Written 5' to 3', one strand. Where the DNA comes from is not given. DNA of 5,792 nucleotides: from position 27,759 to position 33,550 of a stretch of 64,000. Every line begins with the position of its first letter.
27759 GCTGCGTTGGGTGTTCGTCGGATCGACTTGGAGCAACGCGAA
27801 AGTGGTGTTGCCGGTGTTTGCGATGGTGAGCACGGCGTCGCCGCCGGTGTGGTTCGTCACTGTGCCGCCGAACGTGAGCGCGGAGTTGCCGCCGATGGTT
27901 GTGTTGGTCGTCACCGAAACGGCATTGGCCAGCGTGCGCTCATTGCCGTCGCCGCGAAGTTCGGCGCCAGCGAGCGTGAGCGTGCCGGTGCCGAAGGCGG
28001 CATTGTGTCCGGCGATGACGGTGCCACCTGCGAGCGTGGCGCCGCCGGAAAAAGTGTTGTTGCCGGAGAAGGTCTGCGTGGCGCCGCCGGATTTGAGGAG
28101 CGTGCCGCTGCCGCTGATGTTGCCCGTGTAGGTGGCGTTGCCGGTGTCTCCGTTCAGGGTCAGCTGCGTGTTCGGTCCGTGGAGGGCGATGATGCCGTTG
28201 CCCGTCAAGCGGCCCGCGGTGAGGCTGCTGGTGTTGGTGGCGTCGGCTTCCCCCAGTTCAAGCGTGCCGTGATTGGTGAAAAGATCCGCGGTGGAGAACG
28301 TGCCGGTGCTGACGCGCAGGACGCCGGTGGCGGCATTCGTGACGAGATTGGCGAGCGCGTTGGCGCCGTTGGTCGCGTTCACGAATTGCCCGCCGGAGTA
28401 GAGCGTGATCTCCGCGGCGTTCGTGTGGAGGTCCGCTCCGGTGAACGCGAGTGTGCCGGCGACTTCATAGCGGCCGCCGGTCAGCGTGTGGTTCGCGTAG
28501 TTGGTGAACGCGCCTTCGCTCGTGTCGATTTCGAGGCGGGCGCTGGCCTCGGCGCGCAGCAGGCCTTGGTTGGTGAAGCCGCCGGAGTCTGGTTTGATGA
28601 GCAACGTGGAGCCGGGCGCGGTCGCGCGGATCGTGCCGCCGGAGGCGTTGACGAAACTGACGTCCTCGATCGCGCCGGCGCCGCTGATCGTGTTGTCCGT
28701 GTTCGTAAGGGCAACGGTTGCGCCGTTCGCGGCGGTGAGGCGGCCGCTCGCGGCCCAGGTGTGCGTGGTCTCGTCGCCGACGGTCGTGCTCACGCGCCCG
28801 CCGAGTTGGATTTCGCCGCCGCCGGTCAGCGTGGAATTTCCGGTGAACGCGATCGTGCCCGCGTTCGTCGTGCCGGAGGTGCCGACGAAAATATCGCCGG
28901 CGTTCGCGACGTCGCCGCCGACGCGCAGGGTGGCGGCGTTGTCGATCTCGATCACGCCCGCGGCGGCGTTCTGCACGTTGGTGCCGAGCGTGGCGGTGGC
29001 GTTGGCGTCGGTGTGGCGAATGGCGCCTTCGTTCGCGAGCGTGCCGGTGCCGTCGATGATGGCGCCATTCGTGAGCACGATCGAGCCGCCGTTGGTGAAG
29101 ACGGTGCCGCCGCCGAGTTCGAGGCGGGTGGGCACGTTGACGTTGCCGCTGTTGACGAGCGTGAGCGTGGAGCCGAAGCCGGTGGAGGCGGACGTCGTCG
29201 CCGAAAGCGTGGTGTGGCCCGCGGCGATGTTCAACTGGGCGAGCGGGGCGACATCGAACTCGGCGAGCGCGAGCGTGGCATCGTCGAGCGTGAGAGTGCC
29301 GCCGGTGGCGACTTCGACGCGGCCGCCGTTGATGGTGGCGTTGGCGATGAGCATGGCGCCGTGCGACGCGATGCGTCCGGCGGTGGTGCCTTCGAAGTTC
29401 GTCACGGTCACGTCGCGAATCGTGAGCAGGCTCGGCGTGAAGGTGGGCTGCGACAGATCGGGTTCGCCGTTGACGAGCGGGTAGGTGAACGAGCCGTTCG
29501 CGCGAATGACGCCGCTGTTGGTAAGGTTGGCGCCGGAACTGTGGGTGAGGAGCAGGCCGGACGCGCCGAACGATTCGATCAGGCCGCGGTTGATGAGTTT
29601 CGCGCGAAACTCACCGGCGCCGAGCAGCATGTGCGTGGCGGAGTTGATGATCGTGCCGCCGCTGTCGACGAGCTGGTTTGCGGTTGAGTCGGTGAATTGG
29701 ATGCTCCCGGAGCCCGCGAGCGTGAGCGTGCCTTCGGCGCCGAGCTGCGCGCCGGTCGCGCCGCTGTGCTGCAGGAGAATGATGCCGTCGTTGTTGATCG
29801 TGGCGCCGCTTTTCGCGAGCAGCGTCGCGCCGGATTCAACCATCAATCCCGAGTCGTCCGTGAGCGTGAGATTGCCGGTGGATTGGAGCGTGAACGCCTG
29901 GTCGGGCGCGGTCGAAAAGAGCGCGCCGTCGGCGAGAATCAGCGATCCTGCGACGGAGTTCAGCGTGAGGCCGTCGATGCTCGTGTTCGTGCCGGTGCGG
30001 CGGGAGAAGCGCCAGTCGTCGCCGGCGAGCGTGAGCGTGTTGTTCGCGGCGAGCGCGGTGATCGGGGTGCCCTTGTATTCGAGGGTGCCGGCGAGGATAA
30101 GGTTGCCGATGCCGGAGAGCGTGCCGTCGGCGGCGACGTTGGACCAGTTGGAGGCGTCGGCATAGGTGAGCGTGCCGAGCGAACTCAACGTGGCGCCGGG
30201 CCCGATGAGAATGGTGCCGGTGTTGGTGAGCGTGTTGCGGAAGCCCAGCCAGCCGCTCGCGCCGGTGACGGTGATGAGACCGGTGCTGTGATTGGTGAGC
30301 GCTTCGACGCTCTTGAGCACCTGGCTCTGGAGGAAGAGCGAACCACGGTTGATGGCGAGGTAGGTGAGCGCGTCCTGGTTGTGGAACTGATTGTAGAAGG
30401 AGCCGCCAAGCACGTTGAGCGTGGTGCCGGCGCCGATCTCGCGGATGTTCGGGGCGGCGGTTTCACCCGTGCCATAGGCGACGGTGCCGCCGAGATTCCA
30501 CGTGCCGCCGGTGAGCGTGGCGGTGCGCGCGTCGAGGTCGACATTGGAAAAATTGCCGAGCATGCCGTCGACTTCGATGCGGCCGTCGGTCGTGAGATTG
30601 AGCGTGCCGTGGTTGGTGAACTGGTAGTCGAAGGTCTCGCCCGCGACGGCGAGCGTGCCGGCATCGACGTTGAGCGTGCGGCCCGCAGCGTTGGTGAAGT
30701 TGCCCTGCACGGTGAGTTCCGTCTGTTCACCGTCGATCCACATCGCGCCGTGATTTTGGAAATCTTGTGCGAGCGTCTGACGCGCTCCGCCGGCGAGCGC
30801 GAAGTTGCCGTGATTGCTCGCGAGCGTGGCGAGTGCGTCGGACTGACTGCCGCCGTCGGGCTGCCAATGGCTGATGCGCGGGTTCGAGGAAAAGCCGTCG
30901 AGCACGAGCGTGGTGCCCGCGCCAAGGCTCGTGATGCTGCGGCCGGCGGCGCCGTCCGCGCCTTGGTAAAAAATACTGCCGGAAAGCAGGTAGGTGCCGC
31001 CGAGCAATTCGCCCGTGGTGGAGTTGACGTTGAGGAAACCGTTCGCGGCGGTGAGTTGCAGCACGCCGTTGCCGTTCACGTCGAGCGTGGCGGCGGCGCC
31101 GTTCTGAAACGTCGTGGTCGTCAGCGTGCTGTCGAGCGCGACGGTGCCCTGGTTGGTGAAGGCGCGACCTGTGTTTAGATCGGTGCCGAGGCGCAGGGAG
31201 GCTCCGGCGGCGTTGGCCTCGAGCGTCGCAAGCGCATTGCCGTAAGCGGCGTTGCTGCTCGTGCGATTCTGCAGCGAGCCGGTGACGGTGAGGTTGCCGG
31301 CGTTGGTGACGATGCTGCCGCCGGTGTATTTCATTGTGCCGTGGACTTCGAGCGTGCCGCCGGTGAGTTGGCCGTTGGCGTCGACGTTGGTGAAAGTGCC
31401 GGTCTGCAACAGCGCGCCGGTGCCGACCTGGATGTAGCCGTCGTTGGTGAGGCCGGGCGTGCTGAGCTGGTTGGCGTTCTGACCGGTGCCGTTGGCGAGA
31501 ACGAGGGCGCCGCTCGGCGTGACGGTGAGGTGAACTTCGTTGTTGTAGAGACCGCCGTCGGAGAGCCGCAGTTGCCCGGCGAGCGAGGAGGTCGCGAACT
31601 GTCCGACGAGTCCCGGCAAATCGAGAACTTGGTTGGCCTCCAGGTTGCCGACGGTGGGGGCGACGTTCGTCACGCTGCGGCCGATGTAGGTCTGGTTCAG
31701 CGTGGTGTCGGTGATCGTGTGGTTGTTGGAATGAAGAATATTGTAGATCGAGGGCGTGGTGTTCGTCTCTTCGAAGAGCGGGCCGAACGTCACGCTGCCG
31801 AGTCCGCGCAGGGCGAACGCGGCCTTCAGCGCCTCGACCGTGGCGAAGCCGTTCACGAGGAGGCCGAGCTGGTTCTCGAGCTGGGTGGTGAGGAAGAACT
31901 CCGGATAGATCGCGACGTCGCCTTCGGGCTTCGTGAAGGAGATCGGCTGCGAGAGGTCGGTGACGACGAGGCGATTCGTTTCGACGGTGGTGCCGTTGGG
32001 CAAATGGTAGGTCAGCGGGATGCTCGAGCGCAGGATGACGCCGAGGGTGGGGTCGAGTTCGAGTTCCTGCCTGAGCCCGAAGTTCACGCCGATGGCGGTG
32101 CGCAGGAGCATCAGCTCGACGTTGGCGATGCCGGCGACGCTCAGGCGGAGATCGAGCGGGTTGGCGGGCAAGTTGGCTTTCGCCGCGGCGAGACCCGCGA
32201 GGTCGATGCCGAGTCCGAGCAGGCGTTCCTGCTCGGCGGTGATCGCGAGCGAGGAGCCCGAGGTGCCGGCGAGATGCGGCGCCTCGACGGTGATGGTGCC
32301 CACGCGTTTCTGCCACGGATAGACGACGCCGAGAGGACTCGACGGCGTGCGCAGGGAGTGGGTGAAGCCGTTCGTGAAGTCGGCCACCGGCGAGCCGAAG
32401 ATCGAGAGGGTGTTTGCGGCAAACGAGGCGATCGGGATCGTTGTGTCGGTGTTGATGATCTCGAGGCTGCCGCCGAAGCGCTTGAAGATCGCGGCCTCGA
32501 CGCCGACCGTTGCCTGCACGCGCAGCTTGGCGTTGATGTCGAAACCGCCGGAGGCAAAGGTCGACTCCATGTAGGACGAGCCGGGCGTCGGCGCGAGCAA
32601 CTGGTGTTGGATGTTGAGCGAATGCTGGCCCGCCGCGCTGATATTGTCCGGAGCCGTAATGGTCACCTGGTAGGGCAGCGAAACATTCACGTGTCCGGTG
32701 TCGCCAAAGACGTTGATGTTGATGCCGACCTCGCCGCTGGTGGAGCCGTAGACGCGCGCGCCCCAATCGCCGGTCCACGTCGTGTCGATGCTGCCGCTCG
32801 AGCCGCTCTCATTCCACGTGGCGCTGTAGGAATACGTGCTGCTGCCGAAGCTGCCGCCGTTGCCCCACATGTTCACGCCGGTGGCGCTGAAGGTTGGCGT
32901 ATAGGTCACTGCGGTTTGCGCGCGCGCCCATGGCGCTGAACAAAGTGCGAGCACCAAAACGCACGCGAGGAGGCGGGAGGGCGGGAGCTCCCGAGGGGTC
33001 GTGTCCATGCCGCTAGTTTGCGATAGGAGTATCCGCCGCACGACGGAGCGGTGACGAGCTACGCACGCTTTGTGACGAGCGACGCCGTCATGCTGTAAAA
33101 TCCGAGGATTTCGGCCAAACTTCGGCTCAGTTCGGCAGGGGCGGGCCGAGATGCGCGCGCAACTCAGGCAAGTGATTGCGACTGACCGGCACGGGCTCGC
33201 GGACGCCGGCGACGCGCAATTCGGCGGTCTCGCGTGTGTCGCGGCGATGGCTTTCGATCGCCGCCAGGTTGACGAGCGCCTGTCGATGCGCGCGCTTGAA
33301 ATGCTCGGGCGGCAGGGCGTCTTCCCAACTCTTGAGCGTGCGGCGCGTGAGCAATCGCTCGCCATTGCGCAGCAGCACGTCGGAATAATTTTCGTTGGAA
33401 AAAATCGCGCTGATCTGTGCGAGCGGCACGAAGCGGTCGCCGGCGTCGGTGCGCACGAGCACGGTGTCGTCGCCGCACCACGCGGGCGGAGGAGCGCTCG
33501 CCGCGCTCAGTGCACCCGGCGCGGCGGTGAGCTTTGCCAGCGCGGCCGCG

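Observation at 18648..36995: Signal-inducible giant adhesin module: propeller sensor kinase + LytTR regulator + 9-12-9 operator + 4,786-aa PEP-CTERM protein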

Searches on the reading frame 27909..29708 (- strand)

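Call 76: search_protein_families(library=pfam, proteins=[window:27909-29708:-], max_evalue=1)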
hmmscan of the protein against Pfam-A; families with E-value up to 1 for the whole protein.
window:27909-29708:- (600 aa): 1 family
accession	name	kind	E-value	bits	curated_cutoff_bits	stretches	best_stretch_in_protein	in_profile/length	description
PF12951.13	PATR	-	0.00018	21.9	27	1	537-564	1-28/30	Passenger-associated-transport-repeat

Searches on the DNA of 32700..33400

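Call 85: search_rna_families(source=window, start=32700, end=33400, threshold=evalue, max_evalue=1)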
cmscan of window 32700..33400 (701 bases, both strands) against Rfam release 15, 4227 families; matches with E-value up to 1: 1.
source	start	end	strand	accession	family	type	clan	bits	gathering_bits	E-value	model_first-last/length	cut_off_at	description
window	32912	32970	-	RF03662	mir-2060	Gene; miRNA;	-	17.7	54.5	0.67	1-94/94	no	mir-2060 microRNA precursor family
